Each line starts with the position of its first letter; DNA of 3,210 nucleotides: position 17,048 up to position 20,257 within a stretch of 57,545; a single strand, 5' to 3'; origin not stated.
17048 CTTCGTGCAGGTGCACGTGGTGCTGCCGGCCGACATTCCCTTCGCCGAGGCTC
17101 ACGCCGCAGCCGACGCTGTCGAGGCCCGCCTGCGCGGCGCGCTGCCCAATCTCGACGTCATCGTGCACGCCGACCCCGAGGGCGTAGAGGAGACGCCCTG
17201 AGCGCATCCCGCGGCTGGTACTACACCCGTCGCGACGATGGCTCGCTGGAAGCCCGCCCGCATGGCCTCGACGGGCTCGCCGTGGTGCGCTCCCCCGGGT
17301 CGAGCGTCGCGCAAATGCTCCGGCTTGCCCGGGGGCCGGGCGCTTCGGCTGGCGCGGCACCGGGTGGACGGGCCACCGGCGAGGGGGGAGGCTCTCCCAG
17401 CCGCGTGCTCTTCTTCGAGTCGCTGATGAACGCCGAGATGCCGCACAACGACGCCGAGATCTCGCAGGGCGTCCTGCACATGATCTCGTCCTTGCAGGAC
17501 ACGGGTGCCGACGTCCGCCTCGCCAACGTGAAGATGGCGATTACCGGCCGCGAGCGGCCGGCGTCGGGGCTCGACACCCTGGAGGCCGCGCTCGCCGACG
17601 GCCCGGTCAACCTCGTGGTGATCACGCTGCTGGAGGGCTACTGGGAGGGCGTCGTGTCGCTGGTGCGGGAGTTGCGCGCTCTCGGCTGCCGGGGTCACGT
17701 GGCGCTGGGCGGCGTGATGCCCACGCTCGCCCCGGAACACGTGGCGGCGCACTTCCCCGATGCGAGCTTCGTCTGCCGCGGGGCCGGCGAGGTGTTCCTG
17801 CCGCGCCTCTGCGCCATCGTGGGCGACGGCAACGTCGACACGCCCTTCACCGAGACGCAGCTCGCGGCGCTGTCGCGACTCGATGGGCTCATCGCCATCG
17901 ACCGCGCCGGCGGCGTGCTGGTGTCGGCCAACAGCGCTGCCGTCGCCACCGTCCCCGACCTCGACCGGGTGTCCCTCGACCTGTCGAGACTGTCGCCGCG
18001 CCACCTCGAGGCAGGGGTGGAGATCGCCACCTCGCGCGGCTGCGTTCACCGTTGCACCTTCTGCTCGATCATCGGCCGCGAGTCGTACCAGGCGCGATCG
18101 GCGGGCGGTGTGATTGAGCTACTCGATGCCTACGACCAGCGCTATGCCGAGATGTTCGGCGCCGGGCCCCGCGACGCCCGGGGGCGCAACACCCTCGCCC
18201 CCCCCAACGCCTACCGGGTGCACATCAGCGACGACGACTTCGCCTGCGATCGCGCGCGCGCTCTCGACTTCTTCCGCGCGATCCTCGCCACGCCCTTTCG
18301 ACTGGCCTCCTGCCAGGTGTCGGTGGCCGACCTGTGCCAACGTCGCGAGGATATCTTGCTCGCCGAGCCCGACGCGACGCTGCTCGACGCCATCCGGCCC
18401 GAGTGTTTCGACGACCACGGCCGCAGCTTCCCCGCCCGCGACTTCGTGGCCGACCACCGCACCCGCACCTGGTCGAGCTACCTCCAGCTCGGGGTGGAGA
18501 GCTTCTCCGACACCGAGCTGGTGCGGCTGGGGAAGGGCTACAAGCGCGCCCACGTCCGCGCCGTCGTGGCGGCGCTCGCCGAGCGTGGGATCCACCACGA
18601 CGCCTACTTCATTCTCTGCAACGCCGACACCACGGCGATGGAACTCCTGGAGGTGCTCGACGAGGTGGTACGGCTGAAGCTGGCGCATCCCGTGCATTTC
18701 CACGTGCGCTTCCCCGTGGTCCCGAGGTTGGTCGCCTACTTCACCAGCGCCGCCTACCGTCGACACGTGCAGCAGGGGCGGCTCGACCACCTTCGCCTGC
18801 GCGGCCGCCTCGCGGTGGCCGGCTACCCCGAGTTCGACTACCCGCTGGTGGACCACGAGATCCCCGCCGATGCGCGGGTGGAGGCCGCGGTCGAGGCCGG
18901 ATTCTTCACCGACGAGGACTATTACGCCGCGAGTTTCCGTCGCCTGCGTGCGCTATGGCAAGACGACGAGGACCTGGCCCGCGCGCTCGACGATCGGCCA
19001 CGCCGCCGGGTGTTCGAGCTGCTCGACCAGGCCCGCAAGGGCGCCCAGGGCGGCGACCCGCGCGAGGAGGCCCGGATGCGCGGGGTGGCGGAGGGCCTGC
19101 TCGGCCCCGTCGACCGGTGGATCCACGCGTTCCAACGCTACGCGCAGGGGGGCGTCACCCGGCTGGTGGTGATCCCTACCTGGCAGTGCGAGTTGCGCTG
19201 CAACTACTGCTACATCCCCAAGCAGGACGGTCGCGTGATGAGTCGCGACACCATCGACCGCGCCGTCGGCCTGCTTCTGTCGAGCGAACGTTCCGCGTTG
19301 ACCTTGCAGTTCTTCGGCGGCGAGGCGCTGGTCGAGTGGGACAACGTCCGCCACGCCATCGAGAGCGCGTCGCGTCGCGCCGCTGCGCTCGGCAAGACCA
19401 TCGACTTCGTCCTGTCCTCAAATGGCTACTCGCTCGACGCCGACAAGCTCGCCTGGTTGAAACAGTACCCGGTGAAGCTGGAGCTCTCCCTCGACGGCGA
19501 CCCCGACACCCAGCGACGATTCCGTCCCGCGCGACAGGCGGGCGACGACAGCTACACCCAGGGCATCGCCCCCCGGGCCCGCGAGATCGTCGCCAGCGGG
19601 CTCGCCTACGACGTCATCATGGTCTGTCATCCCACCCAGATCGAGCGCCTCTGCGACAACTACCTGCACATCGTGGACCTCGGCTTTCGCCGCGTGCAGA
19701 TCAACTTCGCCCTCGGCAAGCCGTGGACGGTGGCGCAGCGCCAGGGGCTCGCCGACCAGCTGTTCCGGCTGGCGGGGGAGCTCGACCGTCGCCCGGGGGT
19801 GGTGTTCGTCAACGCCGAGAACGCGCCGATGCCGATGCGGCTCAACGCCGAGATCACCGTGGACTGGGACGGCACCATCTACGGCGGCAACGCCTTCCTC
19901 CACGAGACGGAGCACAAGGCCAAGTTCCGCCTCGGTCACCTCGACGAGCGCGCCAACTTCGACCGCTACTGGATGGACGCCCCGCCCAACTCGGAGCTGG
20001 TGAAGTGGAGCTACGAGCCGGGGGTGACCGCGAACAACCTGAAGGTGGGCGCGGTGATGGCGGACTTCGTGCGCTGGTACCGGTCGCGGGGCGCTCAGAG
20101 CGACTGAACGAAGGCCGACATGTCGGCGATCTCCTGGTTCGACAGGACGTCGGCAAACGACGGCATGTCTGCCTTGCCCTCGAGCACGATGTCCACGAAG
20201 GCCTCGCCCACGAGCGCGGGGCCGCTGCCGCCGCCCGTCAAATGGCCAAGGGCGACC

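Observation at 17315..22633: Operon with a double radical-SAM fusion, a paralogous radical-SAM protein and a flavin-halogenase-like enzyme, with no visible precursor peptide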

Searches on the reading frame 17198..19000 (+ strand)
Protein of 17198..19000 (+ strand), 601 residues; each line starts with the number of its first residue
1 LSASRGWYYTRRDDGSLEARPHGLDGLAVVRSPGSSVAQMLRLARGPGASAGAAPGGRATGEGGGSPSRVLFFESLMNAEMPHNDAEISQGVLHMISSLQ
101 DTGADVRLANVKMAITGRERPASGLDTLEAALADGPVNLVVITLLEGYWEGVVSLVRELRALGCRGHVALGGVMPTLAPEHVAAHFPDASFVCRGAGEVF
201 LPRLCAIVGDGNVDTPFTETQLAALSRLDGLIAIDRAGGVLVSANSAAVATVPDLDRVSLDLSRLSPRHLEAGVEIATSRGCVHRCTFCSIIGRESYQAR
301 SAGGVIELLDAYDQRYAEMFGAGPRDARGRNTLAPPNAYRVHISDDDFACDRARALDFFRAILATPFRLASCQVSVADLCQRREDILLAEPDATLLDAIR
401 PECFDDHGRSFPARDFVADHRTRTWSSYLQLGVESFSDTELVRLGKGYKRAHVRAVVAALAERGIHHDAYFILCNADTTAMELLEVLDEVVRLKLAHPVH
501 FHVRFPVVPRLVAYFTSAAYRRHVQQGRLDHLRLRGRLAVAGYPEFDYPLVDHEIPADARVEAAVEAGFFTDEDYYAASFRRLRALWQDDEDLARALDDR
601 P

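Call 17: search_protein_families(library=pfam, proteins=[window:17198-19000:+], max_evalue=0.01)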
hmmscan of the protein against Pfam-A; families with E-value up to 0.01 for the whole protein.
window:17198-19000:+ (601 aa): 2 families
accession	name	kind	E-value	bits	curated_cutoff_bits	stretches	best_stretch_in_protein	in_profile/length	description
PF02310.24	B12-binding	-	1.8e-07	31.4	32.1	1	97-202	22-118/121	B12 binding domain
PF04055.27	Radical_SAM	-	1e-06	29.5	29.5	0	278-315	3-43/166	Radical SAM superfamily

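Call 18: search_solved_structures(query=window:17198-19000:+, max_evalue=0.01)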
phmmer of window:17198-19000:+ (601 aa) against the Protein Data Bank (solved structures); distinct sequences matched with E-value up to 0.01: 0.

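Call 25: search_protein_families(library=ncbifam, proteins=[window:17198-19000:+], max_evalue=0.001)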
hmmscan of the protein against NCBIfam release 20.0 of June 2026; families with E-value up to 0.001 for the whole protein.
window:17198-19000:+ (601 aa): 8 families
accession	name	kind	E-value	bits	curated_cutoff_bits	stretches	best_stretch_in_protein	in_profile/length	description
TIGR03975.1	rSAM_ocin_1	subfamily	2e-08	33.2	281.85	1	154-317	146-310/606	RiPP maturation radical SAM C-methyltransferase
TIGR04013.1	B12_SAM_MJ_1487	hypoth_equivalog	6.9e-08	31.7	251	1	154-314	58-194/382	TIGR04013 family B12-binding domain/radical SAM domain-containing protein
TIGR04072.2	rSAM_ladder_B12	equivalog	9.6e-08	31.1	360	0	429-496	285-352/443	lipid biosynthesis B12-binding/radical SAM protein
NF040546.1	rSAM_CUAEP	equivalog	1.7e-07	30.3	500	1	431-508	279-359/468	CUAEP/CCAEP-tail radical SAM (seleno)protein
TIGR02026.1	BchE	equivalog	3.7e-07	29.4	481.35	1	166-302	93-224/497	magnesium-protoporphyrin IX monomethyl ester anaerobic oxidative cyclase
TIGR04014.1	B12_SAM_MJ_0865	equivalog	1.6e-05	23.9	360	0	166-291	69-178/434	methyl-coenzyme M reductase glutamine C-methyltransferase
TIGR04479.1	bcpD_PhpK_rSAM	subfamily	2e-05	23.2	600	0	253-290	221-258/504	PhpK family radical SAM P-methyltransferase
NF038361.1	rSAM_Sden_1168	equivalog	6.1e-05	21.8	575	1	185-317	195-327/560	Sden_1168 family B12-binding radical SAM P-methyltransferase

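Call 65: search_protein_representatives(protein=window:17198-18940:+)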
Query: 581 residues. Proteins with E-value up to 0.001 (for the whole library): 536; up to 1e-10: 151; up to 1e-30: 63. The best 150 are listed.
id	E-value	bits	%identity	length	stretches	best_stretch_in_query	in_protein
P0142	2.3e-209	713.1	65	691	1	4-580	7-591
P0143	3.7e-201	686.0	62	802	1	44-579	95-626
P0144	7.7e-192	655.3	59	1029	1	61-578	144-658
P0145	8.0e-191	651.9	58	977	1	49-579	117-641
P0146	3.8e-185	633.2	60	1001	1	65-577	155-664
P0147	3.7e-183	626.6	58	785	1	48-580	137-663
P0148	6.9e-176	602.6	54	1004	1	25-574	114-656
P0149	4.4e-171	586.7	56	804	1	68-580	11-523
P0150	8.5e-167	572.6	51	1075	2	50-577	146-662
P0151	4.8e-141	487.6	60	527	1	174-579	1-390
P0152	1.9e-100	353.5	59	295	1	228-530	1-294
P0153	2.2e-99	350.0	51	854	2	60-285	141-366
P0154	1.1e-97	344.4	64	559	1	335-578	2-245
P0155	6.5e-87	308.9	65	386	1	68-295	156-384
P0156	2.0e-77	277.5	66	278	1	387-580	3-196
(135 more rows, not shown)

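Call 67: search_protein_families(library=pfam, alignment_id=A4, max_evalue=0.001)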
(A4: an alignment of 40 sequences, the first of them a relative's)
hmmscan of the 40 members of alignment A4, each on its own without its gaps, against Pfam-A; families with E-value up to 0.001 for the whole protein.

A. member 1, P0157 (1068 aa): 4 families
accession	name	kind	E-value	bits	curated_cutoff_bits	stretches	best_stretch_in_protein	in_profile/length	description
PF04055.27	Radical_SAM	-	1.9e-22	80.6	29.5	1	739-897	2-159/166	Radical SAM superfamily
PF02310.24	B12-binding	-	1.9e-13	50.8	32.1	1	161-270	16-120/121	B12 binding domain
PF13353.11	Fer4_12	-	0.0005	20.8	22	0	741-854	12-122/137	4Fe-4S single cluster domain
PF19864.5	Radical_SAM_N2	-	0.00086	19.2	29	0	229-296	84-147/151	Radical SAM proteins, N-terminal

B. families by the number of members that match (of 40 scanned): 7 families
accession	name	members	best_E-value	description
PF02310.24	B12-binding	39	8.4e-14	B12 binding domain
PF04055.27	Radical_SAM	31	2.1e-45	Radical SAM superfamily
PF13353.11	Fer4_12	9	3.9e-15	4Fe-4S single cluster domain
PF19864.5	Radical_SAM_N2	4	6.5e-06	Radical SAM proteins, N-terminal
PF01263.26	Aldose_epim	1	2.1e-27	Aldose 1-epimerase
PF02812.23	ELFV_dehydrog_N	1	1e-16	Glu/Leu/Phe/Val dehydrogenase, dimerisation domain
PF00208.27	ELFV_dehydrog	1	2.4e-14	Glutamate/Leucine/Phenylalanine/Valine dehydrogenase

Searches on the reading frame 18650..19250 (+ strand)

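Call 41: search_protein_families(library=ncbifam, proteins=[window:18650-19250:+], max_evalue=1)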
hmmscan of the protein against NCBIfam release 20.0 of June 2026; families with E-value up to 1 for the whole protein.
window:18650-19250:+ (200 aa): 14 families
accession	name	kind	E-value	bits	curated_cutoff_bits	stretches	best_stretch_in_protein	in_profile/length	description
NF041718.1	rSAM_phane_AMC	equivalog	0.00025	20.1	425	1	170-196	6-33/362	cyclophane-forming radical SAM peptide maturase AmcB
TIGR04463.1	rSAM_vs_C_rich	equivalog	0.0031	16.3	525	1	163-197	76-110/438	TIGR04463 family radical SAM/SPASM RiPP maturase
TIGR04163.1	rSAM_cobopep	equivalog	0.0068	15.2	375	1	174-199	68-96/428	peptide-modifying radical SAM enzyme CbpB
NF047865.1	rSAM_PapB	equivalog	0.019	14.2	340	1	172-195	5-31/330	PapB family radical SAM/SPASM ranthipeptide maturase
NF038107.1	rSAM_NF038107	equivalog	0.031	13.1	600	1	159-189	75-104/444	Cys-every-fifth radical SAM/SPASM peptide maturase CefB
NF041298.1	rSAM_mat_DynA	equivalog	0.033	13.2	450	1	173-198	4-29/356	dynobactin maturation radical SAM/SPASM protein DynA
TIGR03978.1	rSAM_paired_1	equivalog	0.074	11.8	370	1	169-192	81-105/466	His-Xaa-Ser system radical SAM maturase HxsB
TIGR04261.1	rSAM_GlyRichRpt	subfamily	0.091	11.8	310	1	176-195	3-22/363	cyclophane-forming radical SAM/SPASM peptide maturase GrrM/OscB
TIGR04083.1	rSAM_pep_methan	hypoth_equivalog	0.13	11.1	300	1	172-198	2-28/376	TIGR04083 family peptide-modifying radical SAM enzyme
TIGR02666.1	moaA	equivalog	0.15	10.9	284.05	1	177-195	17-35/336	GTP 3',8-cyclase MoaA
TIGR04068.1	rSAM_ocin_clost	equivalog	0.17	10.8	500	1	163-188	77-102/462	Cys-rich peptide radical SAM maturase CcpM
TIGR04334.1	rSAM_Clo7bot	equivalog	0.17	10.5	600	1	169-191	89-112/440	radical SAM/SPASM domain Clo7bot peptide maturase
TIGR04280.1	geopep_mat_rSAM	hypoth_equivalog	0.23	10.4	400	1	169-198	83-113/428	geopeptide radical SAM maturase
TIGR00089.1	TIGR00089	subfamily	0.29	9.9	251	1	180-199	149-168/429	MiaB/RimO family radical SAM methylthiotransferase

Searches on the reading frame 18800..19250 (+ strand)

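Call 39: search_protein_families(library=pfam, proteins=[window:18800-19250:+], max_evalue=1)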
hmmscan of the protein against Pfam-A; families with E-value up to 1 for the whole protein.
window:18800-19250:+ (150 aa): 1 family
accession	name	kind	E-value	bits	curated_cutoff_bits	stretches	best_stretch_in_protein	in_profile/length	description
PF04055.27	Radical_SAM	-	0.23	12.1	29.5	1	125-145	2-24/166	Radical SAM superfamily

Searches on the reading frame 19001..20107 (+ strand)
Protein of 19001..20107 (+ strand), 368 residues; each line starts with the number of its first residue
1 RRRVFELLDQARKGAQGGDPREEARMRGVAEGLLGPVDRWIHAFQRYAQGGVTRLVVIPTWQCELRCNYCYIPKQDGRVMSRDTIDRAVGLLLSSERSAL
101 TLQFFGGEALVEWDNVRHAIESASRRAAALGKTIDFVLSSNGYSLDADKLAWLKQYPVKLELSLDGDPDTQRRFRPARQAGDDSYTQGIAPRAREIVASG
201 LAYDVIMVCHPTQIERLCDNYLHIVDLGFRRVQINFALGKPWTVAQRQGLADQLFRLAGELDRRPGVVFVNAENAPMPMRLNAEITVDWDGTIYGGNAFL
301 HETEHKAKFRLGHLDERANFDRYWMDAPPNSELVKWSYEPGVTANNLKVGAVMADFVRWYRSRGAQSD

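Call 17: search_protein_families(library=pfam, proteins=[window:19001-20107:+], max_evalue=0.01)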
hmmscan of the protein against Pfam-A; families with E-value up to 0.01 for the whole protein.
window:19001-20107:+ (368 aa): 2 families
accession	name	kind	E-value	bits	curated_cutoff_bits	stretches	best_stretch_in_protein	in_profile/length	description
PF04055.27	Radical_SAM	-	1.6e-11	45.1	29.5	1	58-175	2-121/166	Radical SAM superfamily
PF13353.11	Fer4_12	-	0.00073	20.3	22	1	54-171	7-120/137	4Fe-4S single cluster domain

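Call 19: search_solved_structures(query=window:19001-20107:+, max_evalue=0.01)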
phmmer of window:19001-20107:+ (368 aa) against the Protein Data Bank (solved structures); distinct sequences matched with E-value up to 0.01: 2.
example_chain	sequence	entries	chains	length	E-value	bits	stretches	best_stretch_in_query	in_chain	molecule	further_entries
5wgg_A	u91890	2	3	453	8.1e-15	57.5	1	30-235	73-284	Radical SAM domain protein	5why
8vpo_A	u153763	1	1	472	0.0001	24.3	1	84-175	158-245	Radical SAM core domain-containing protein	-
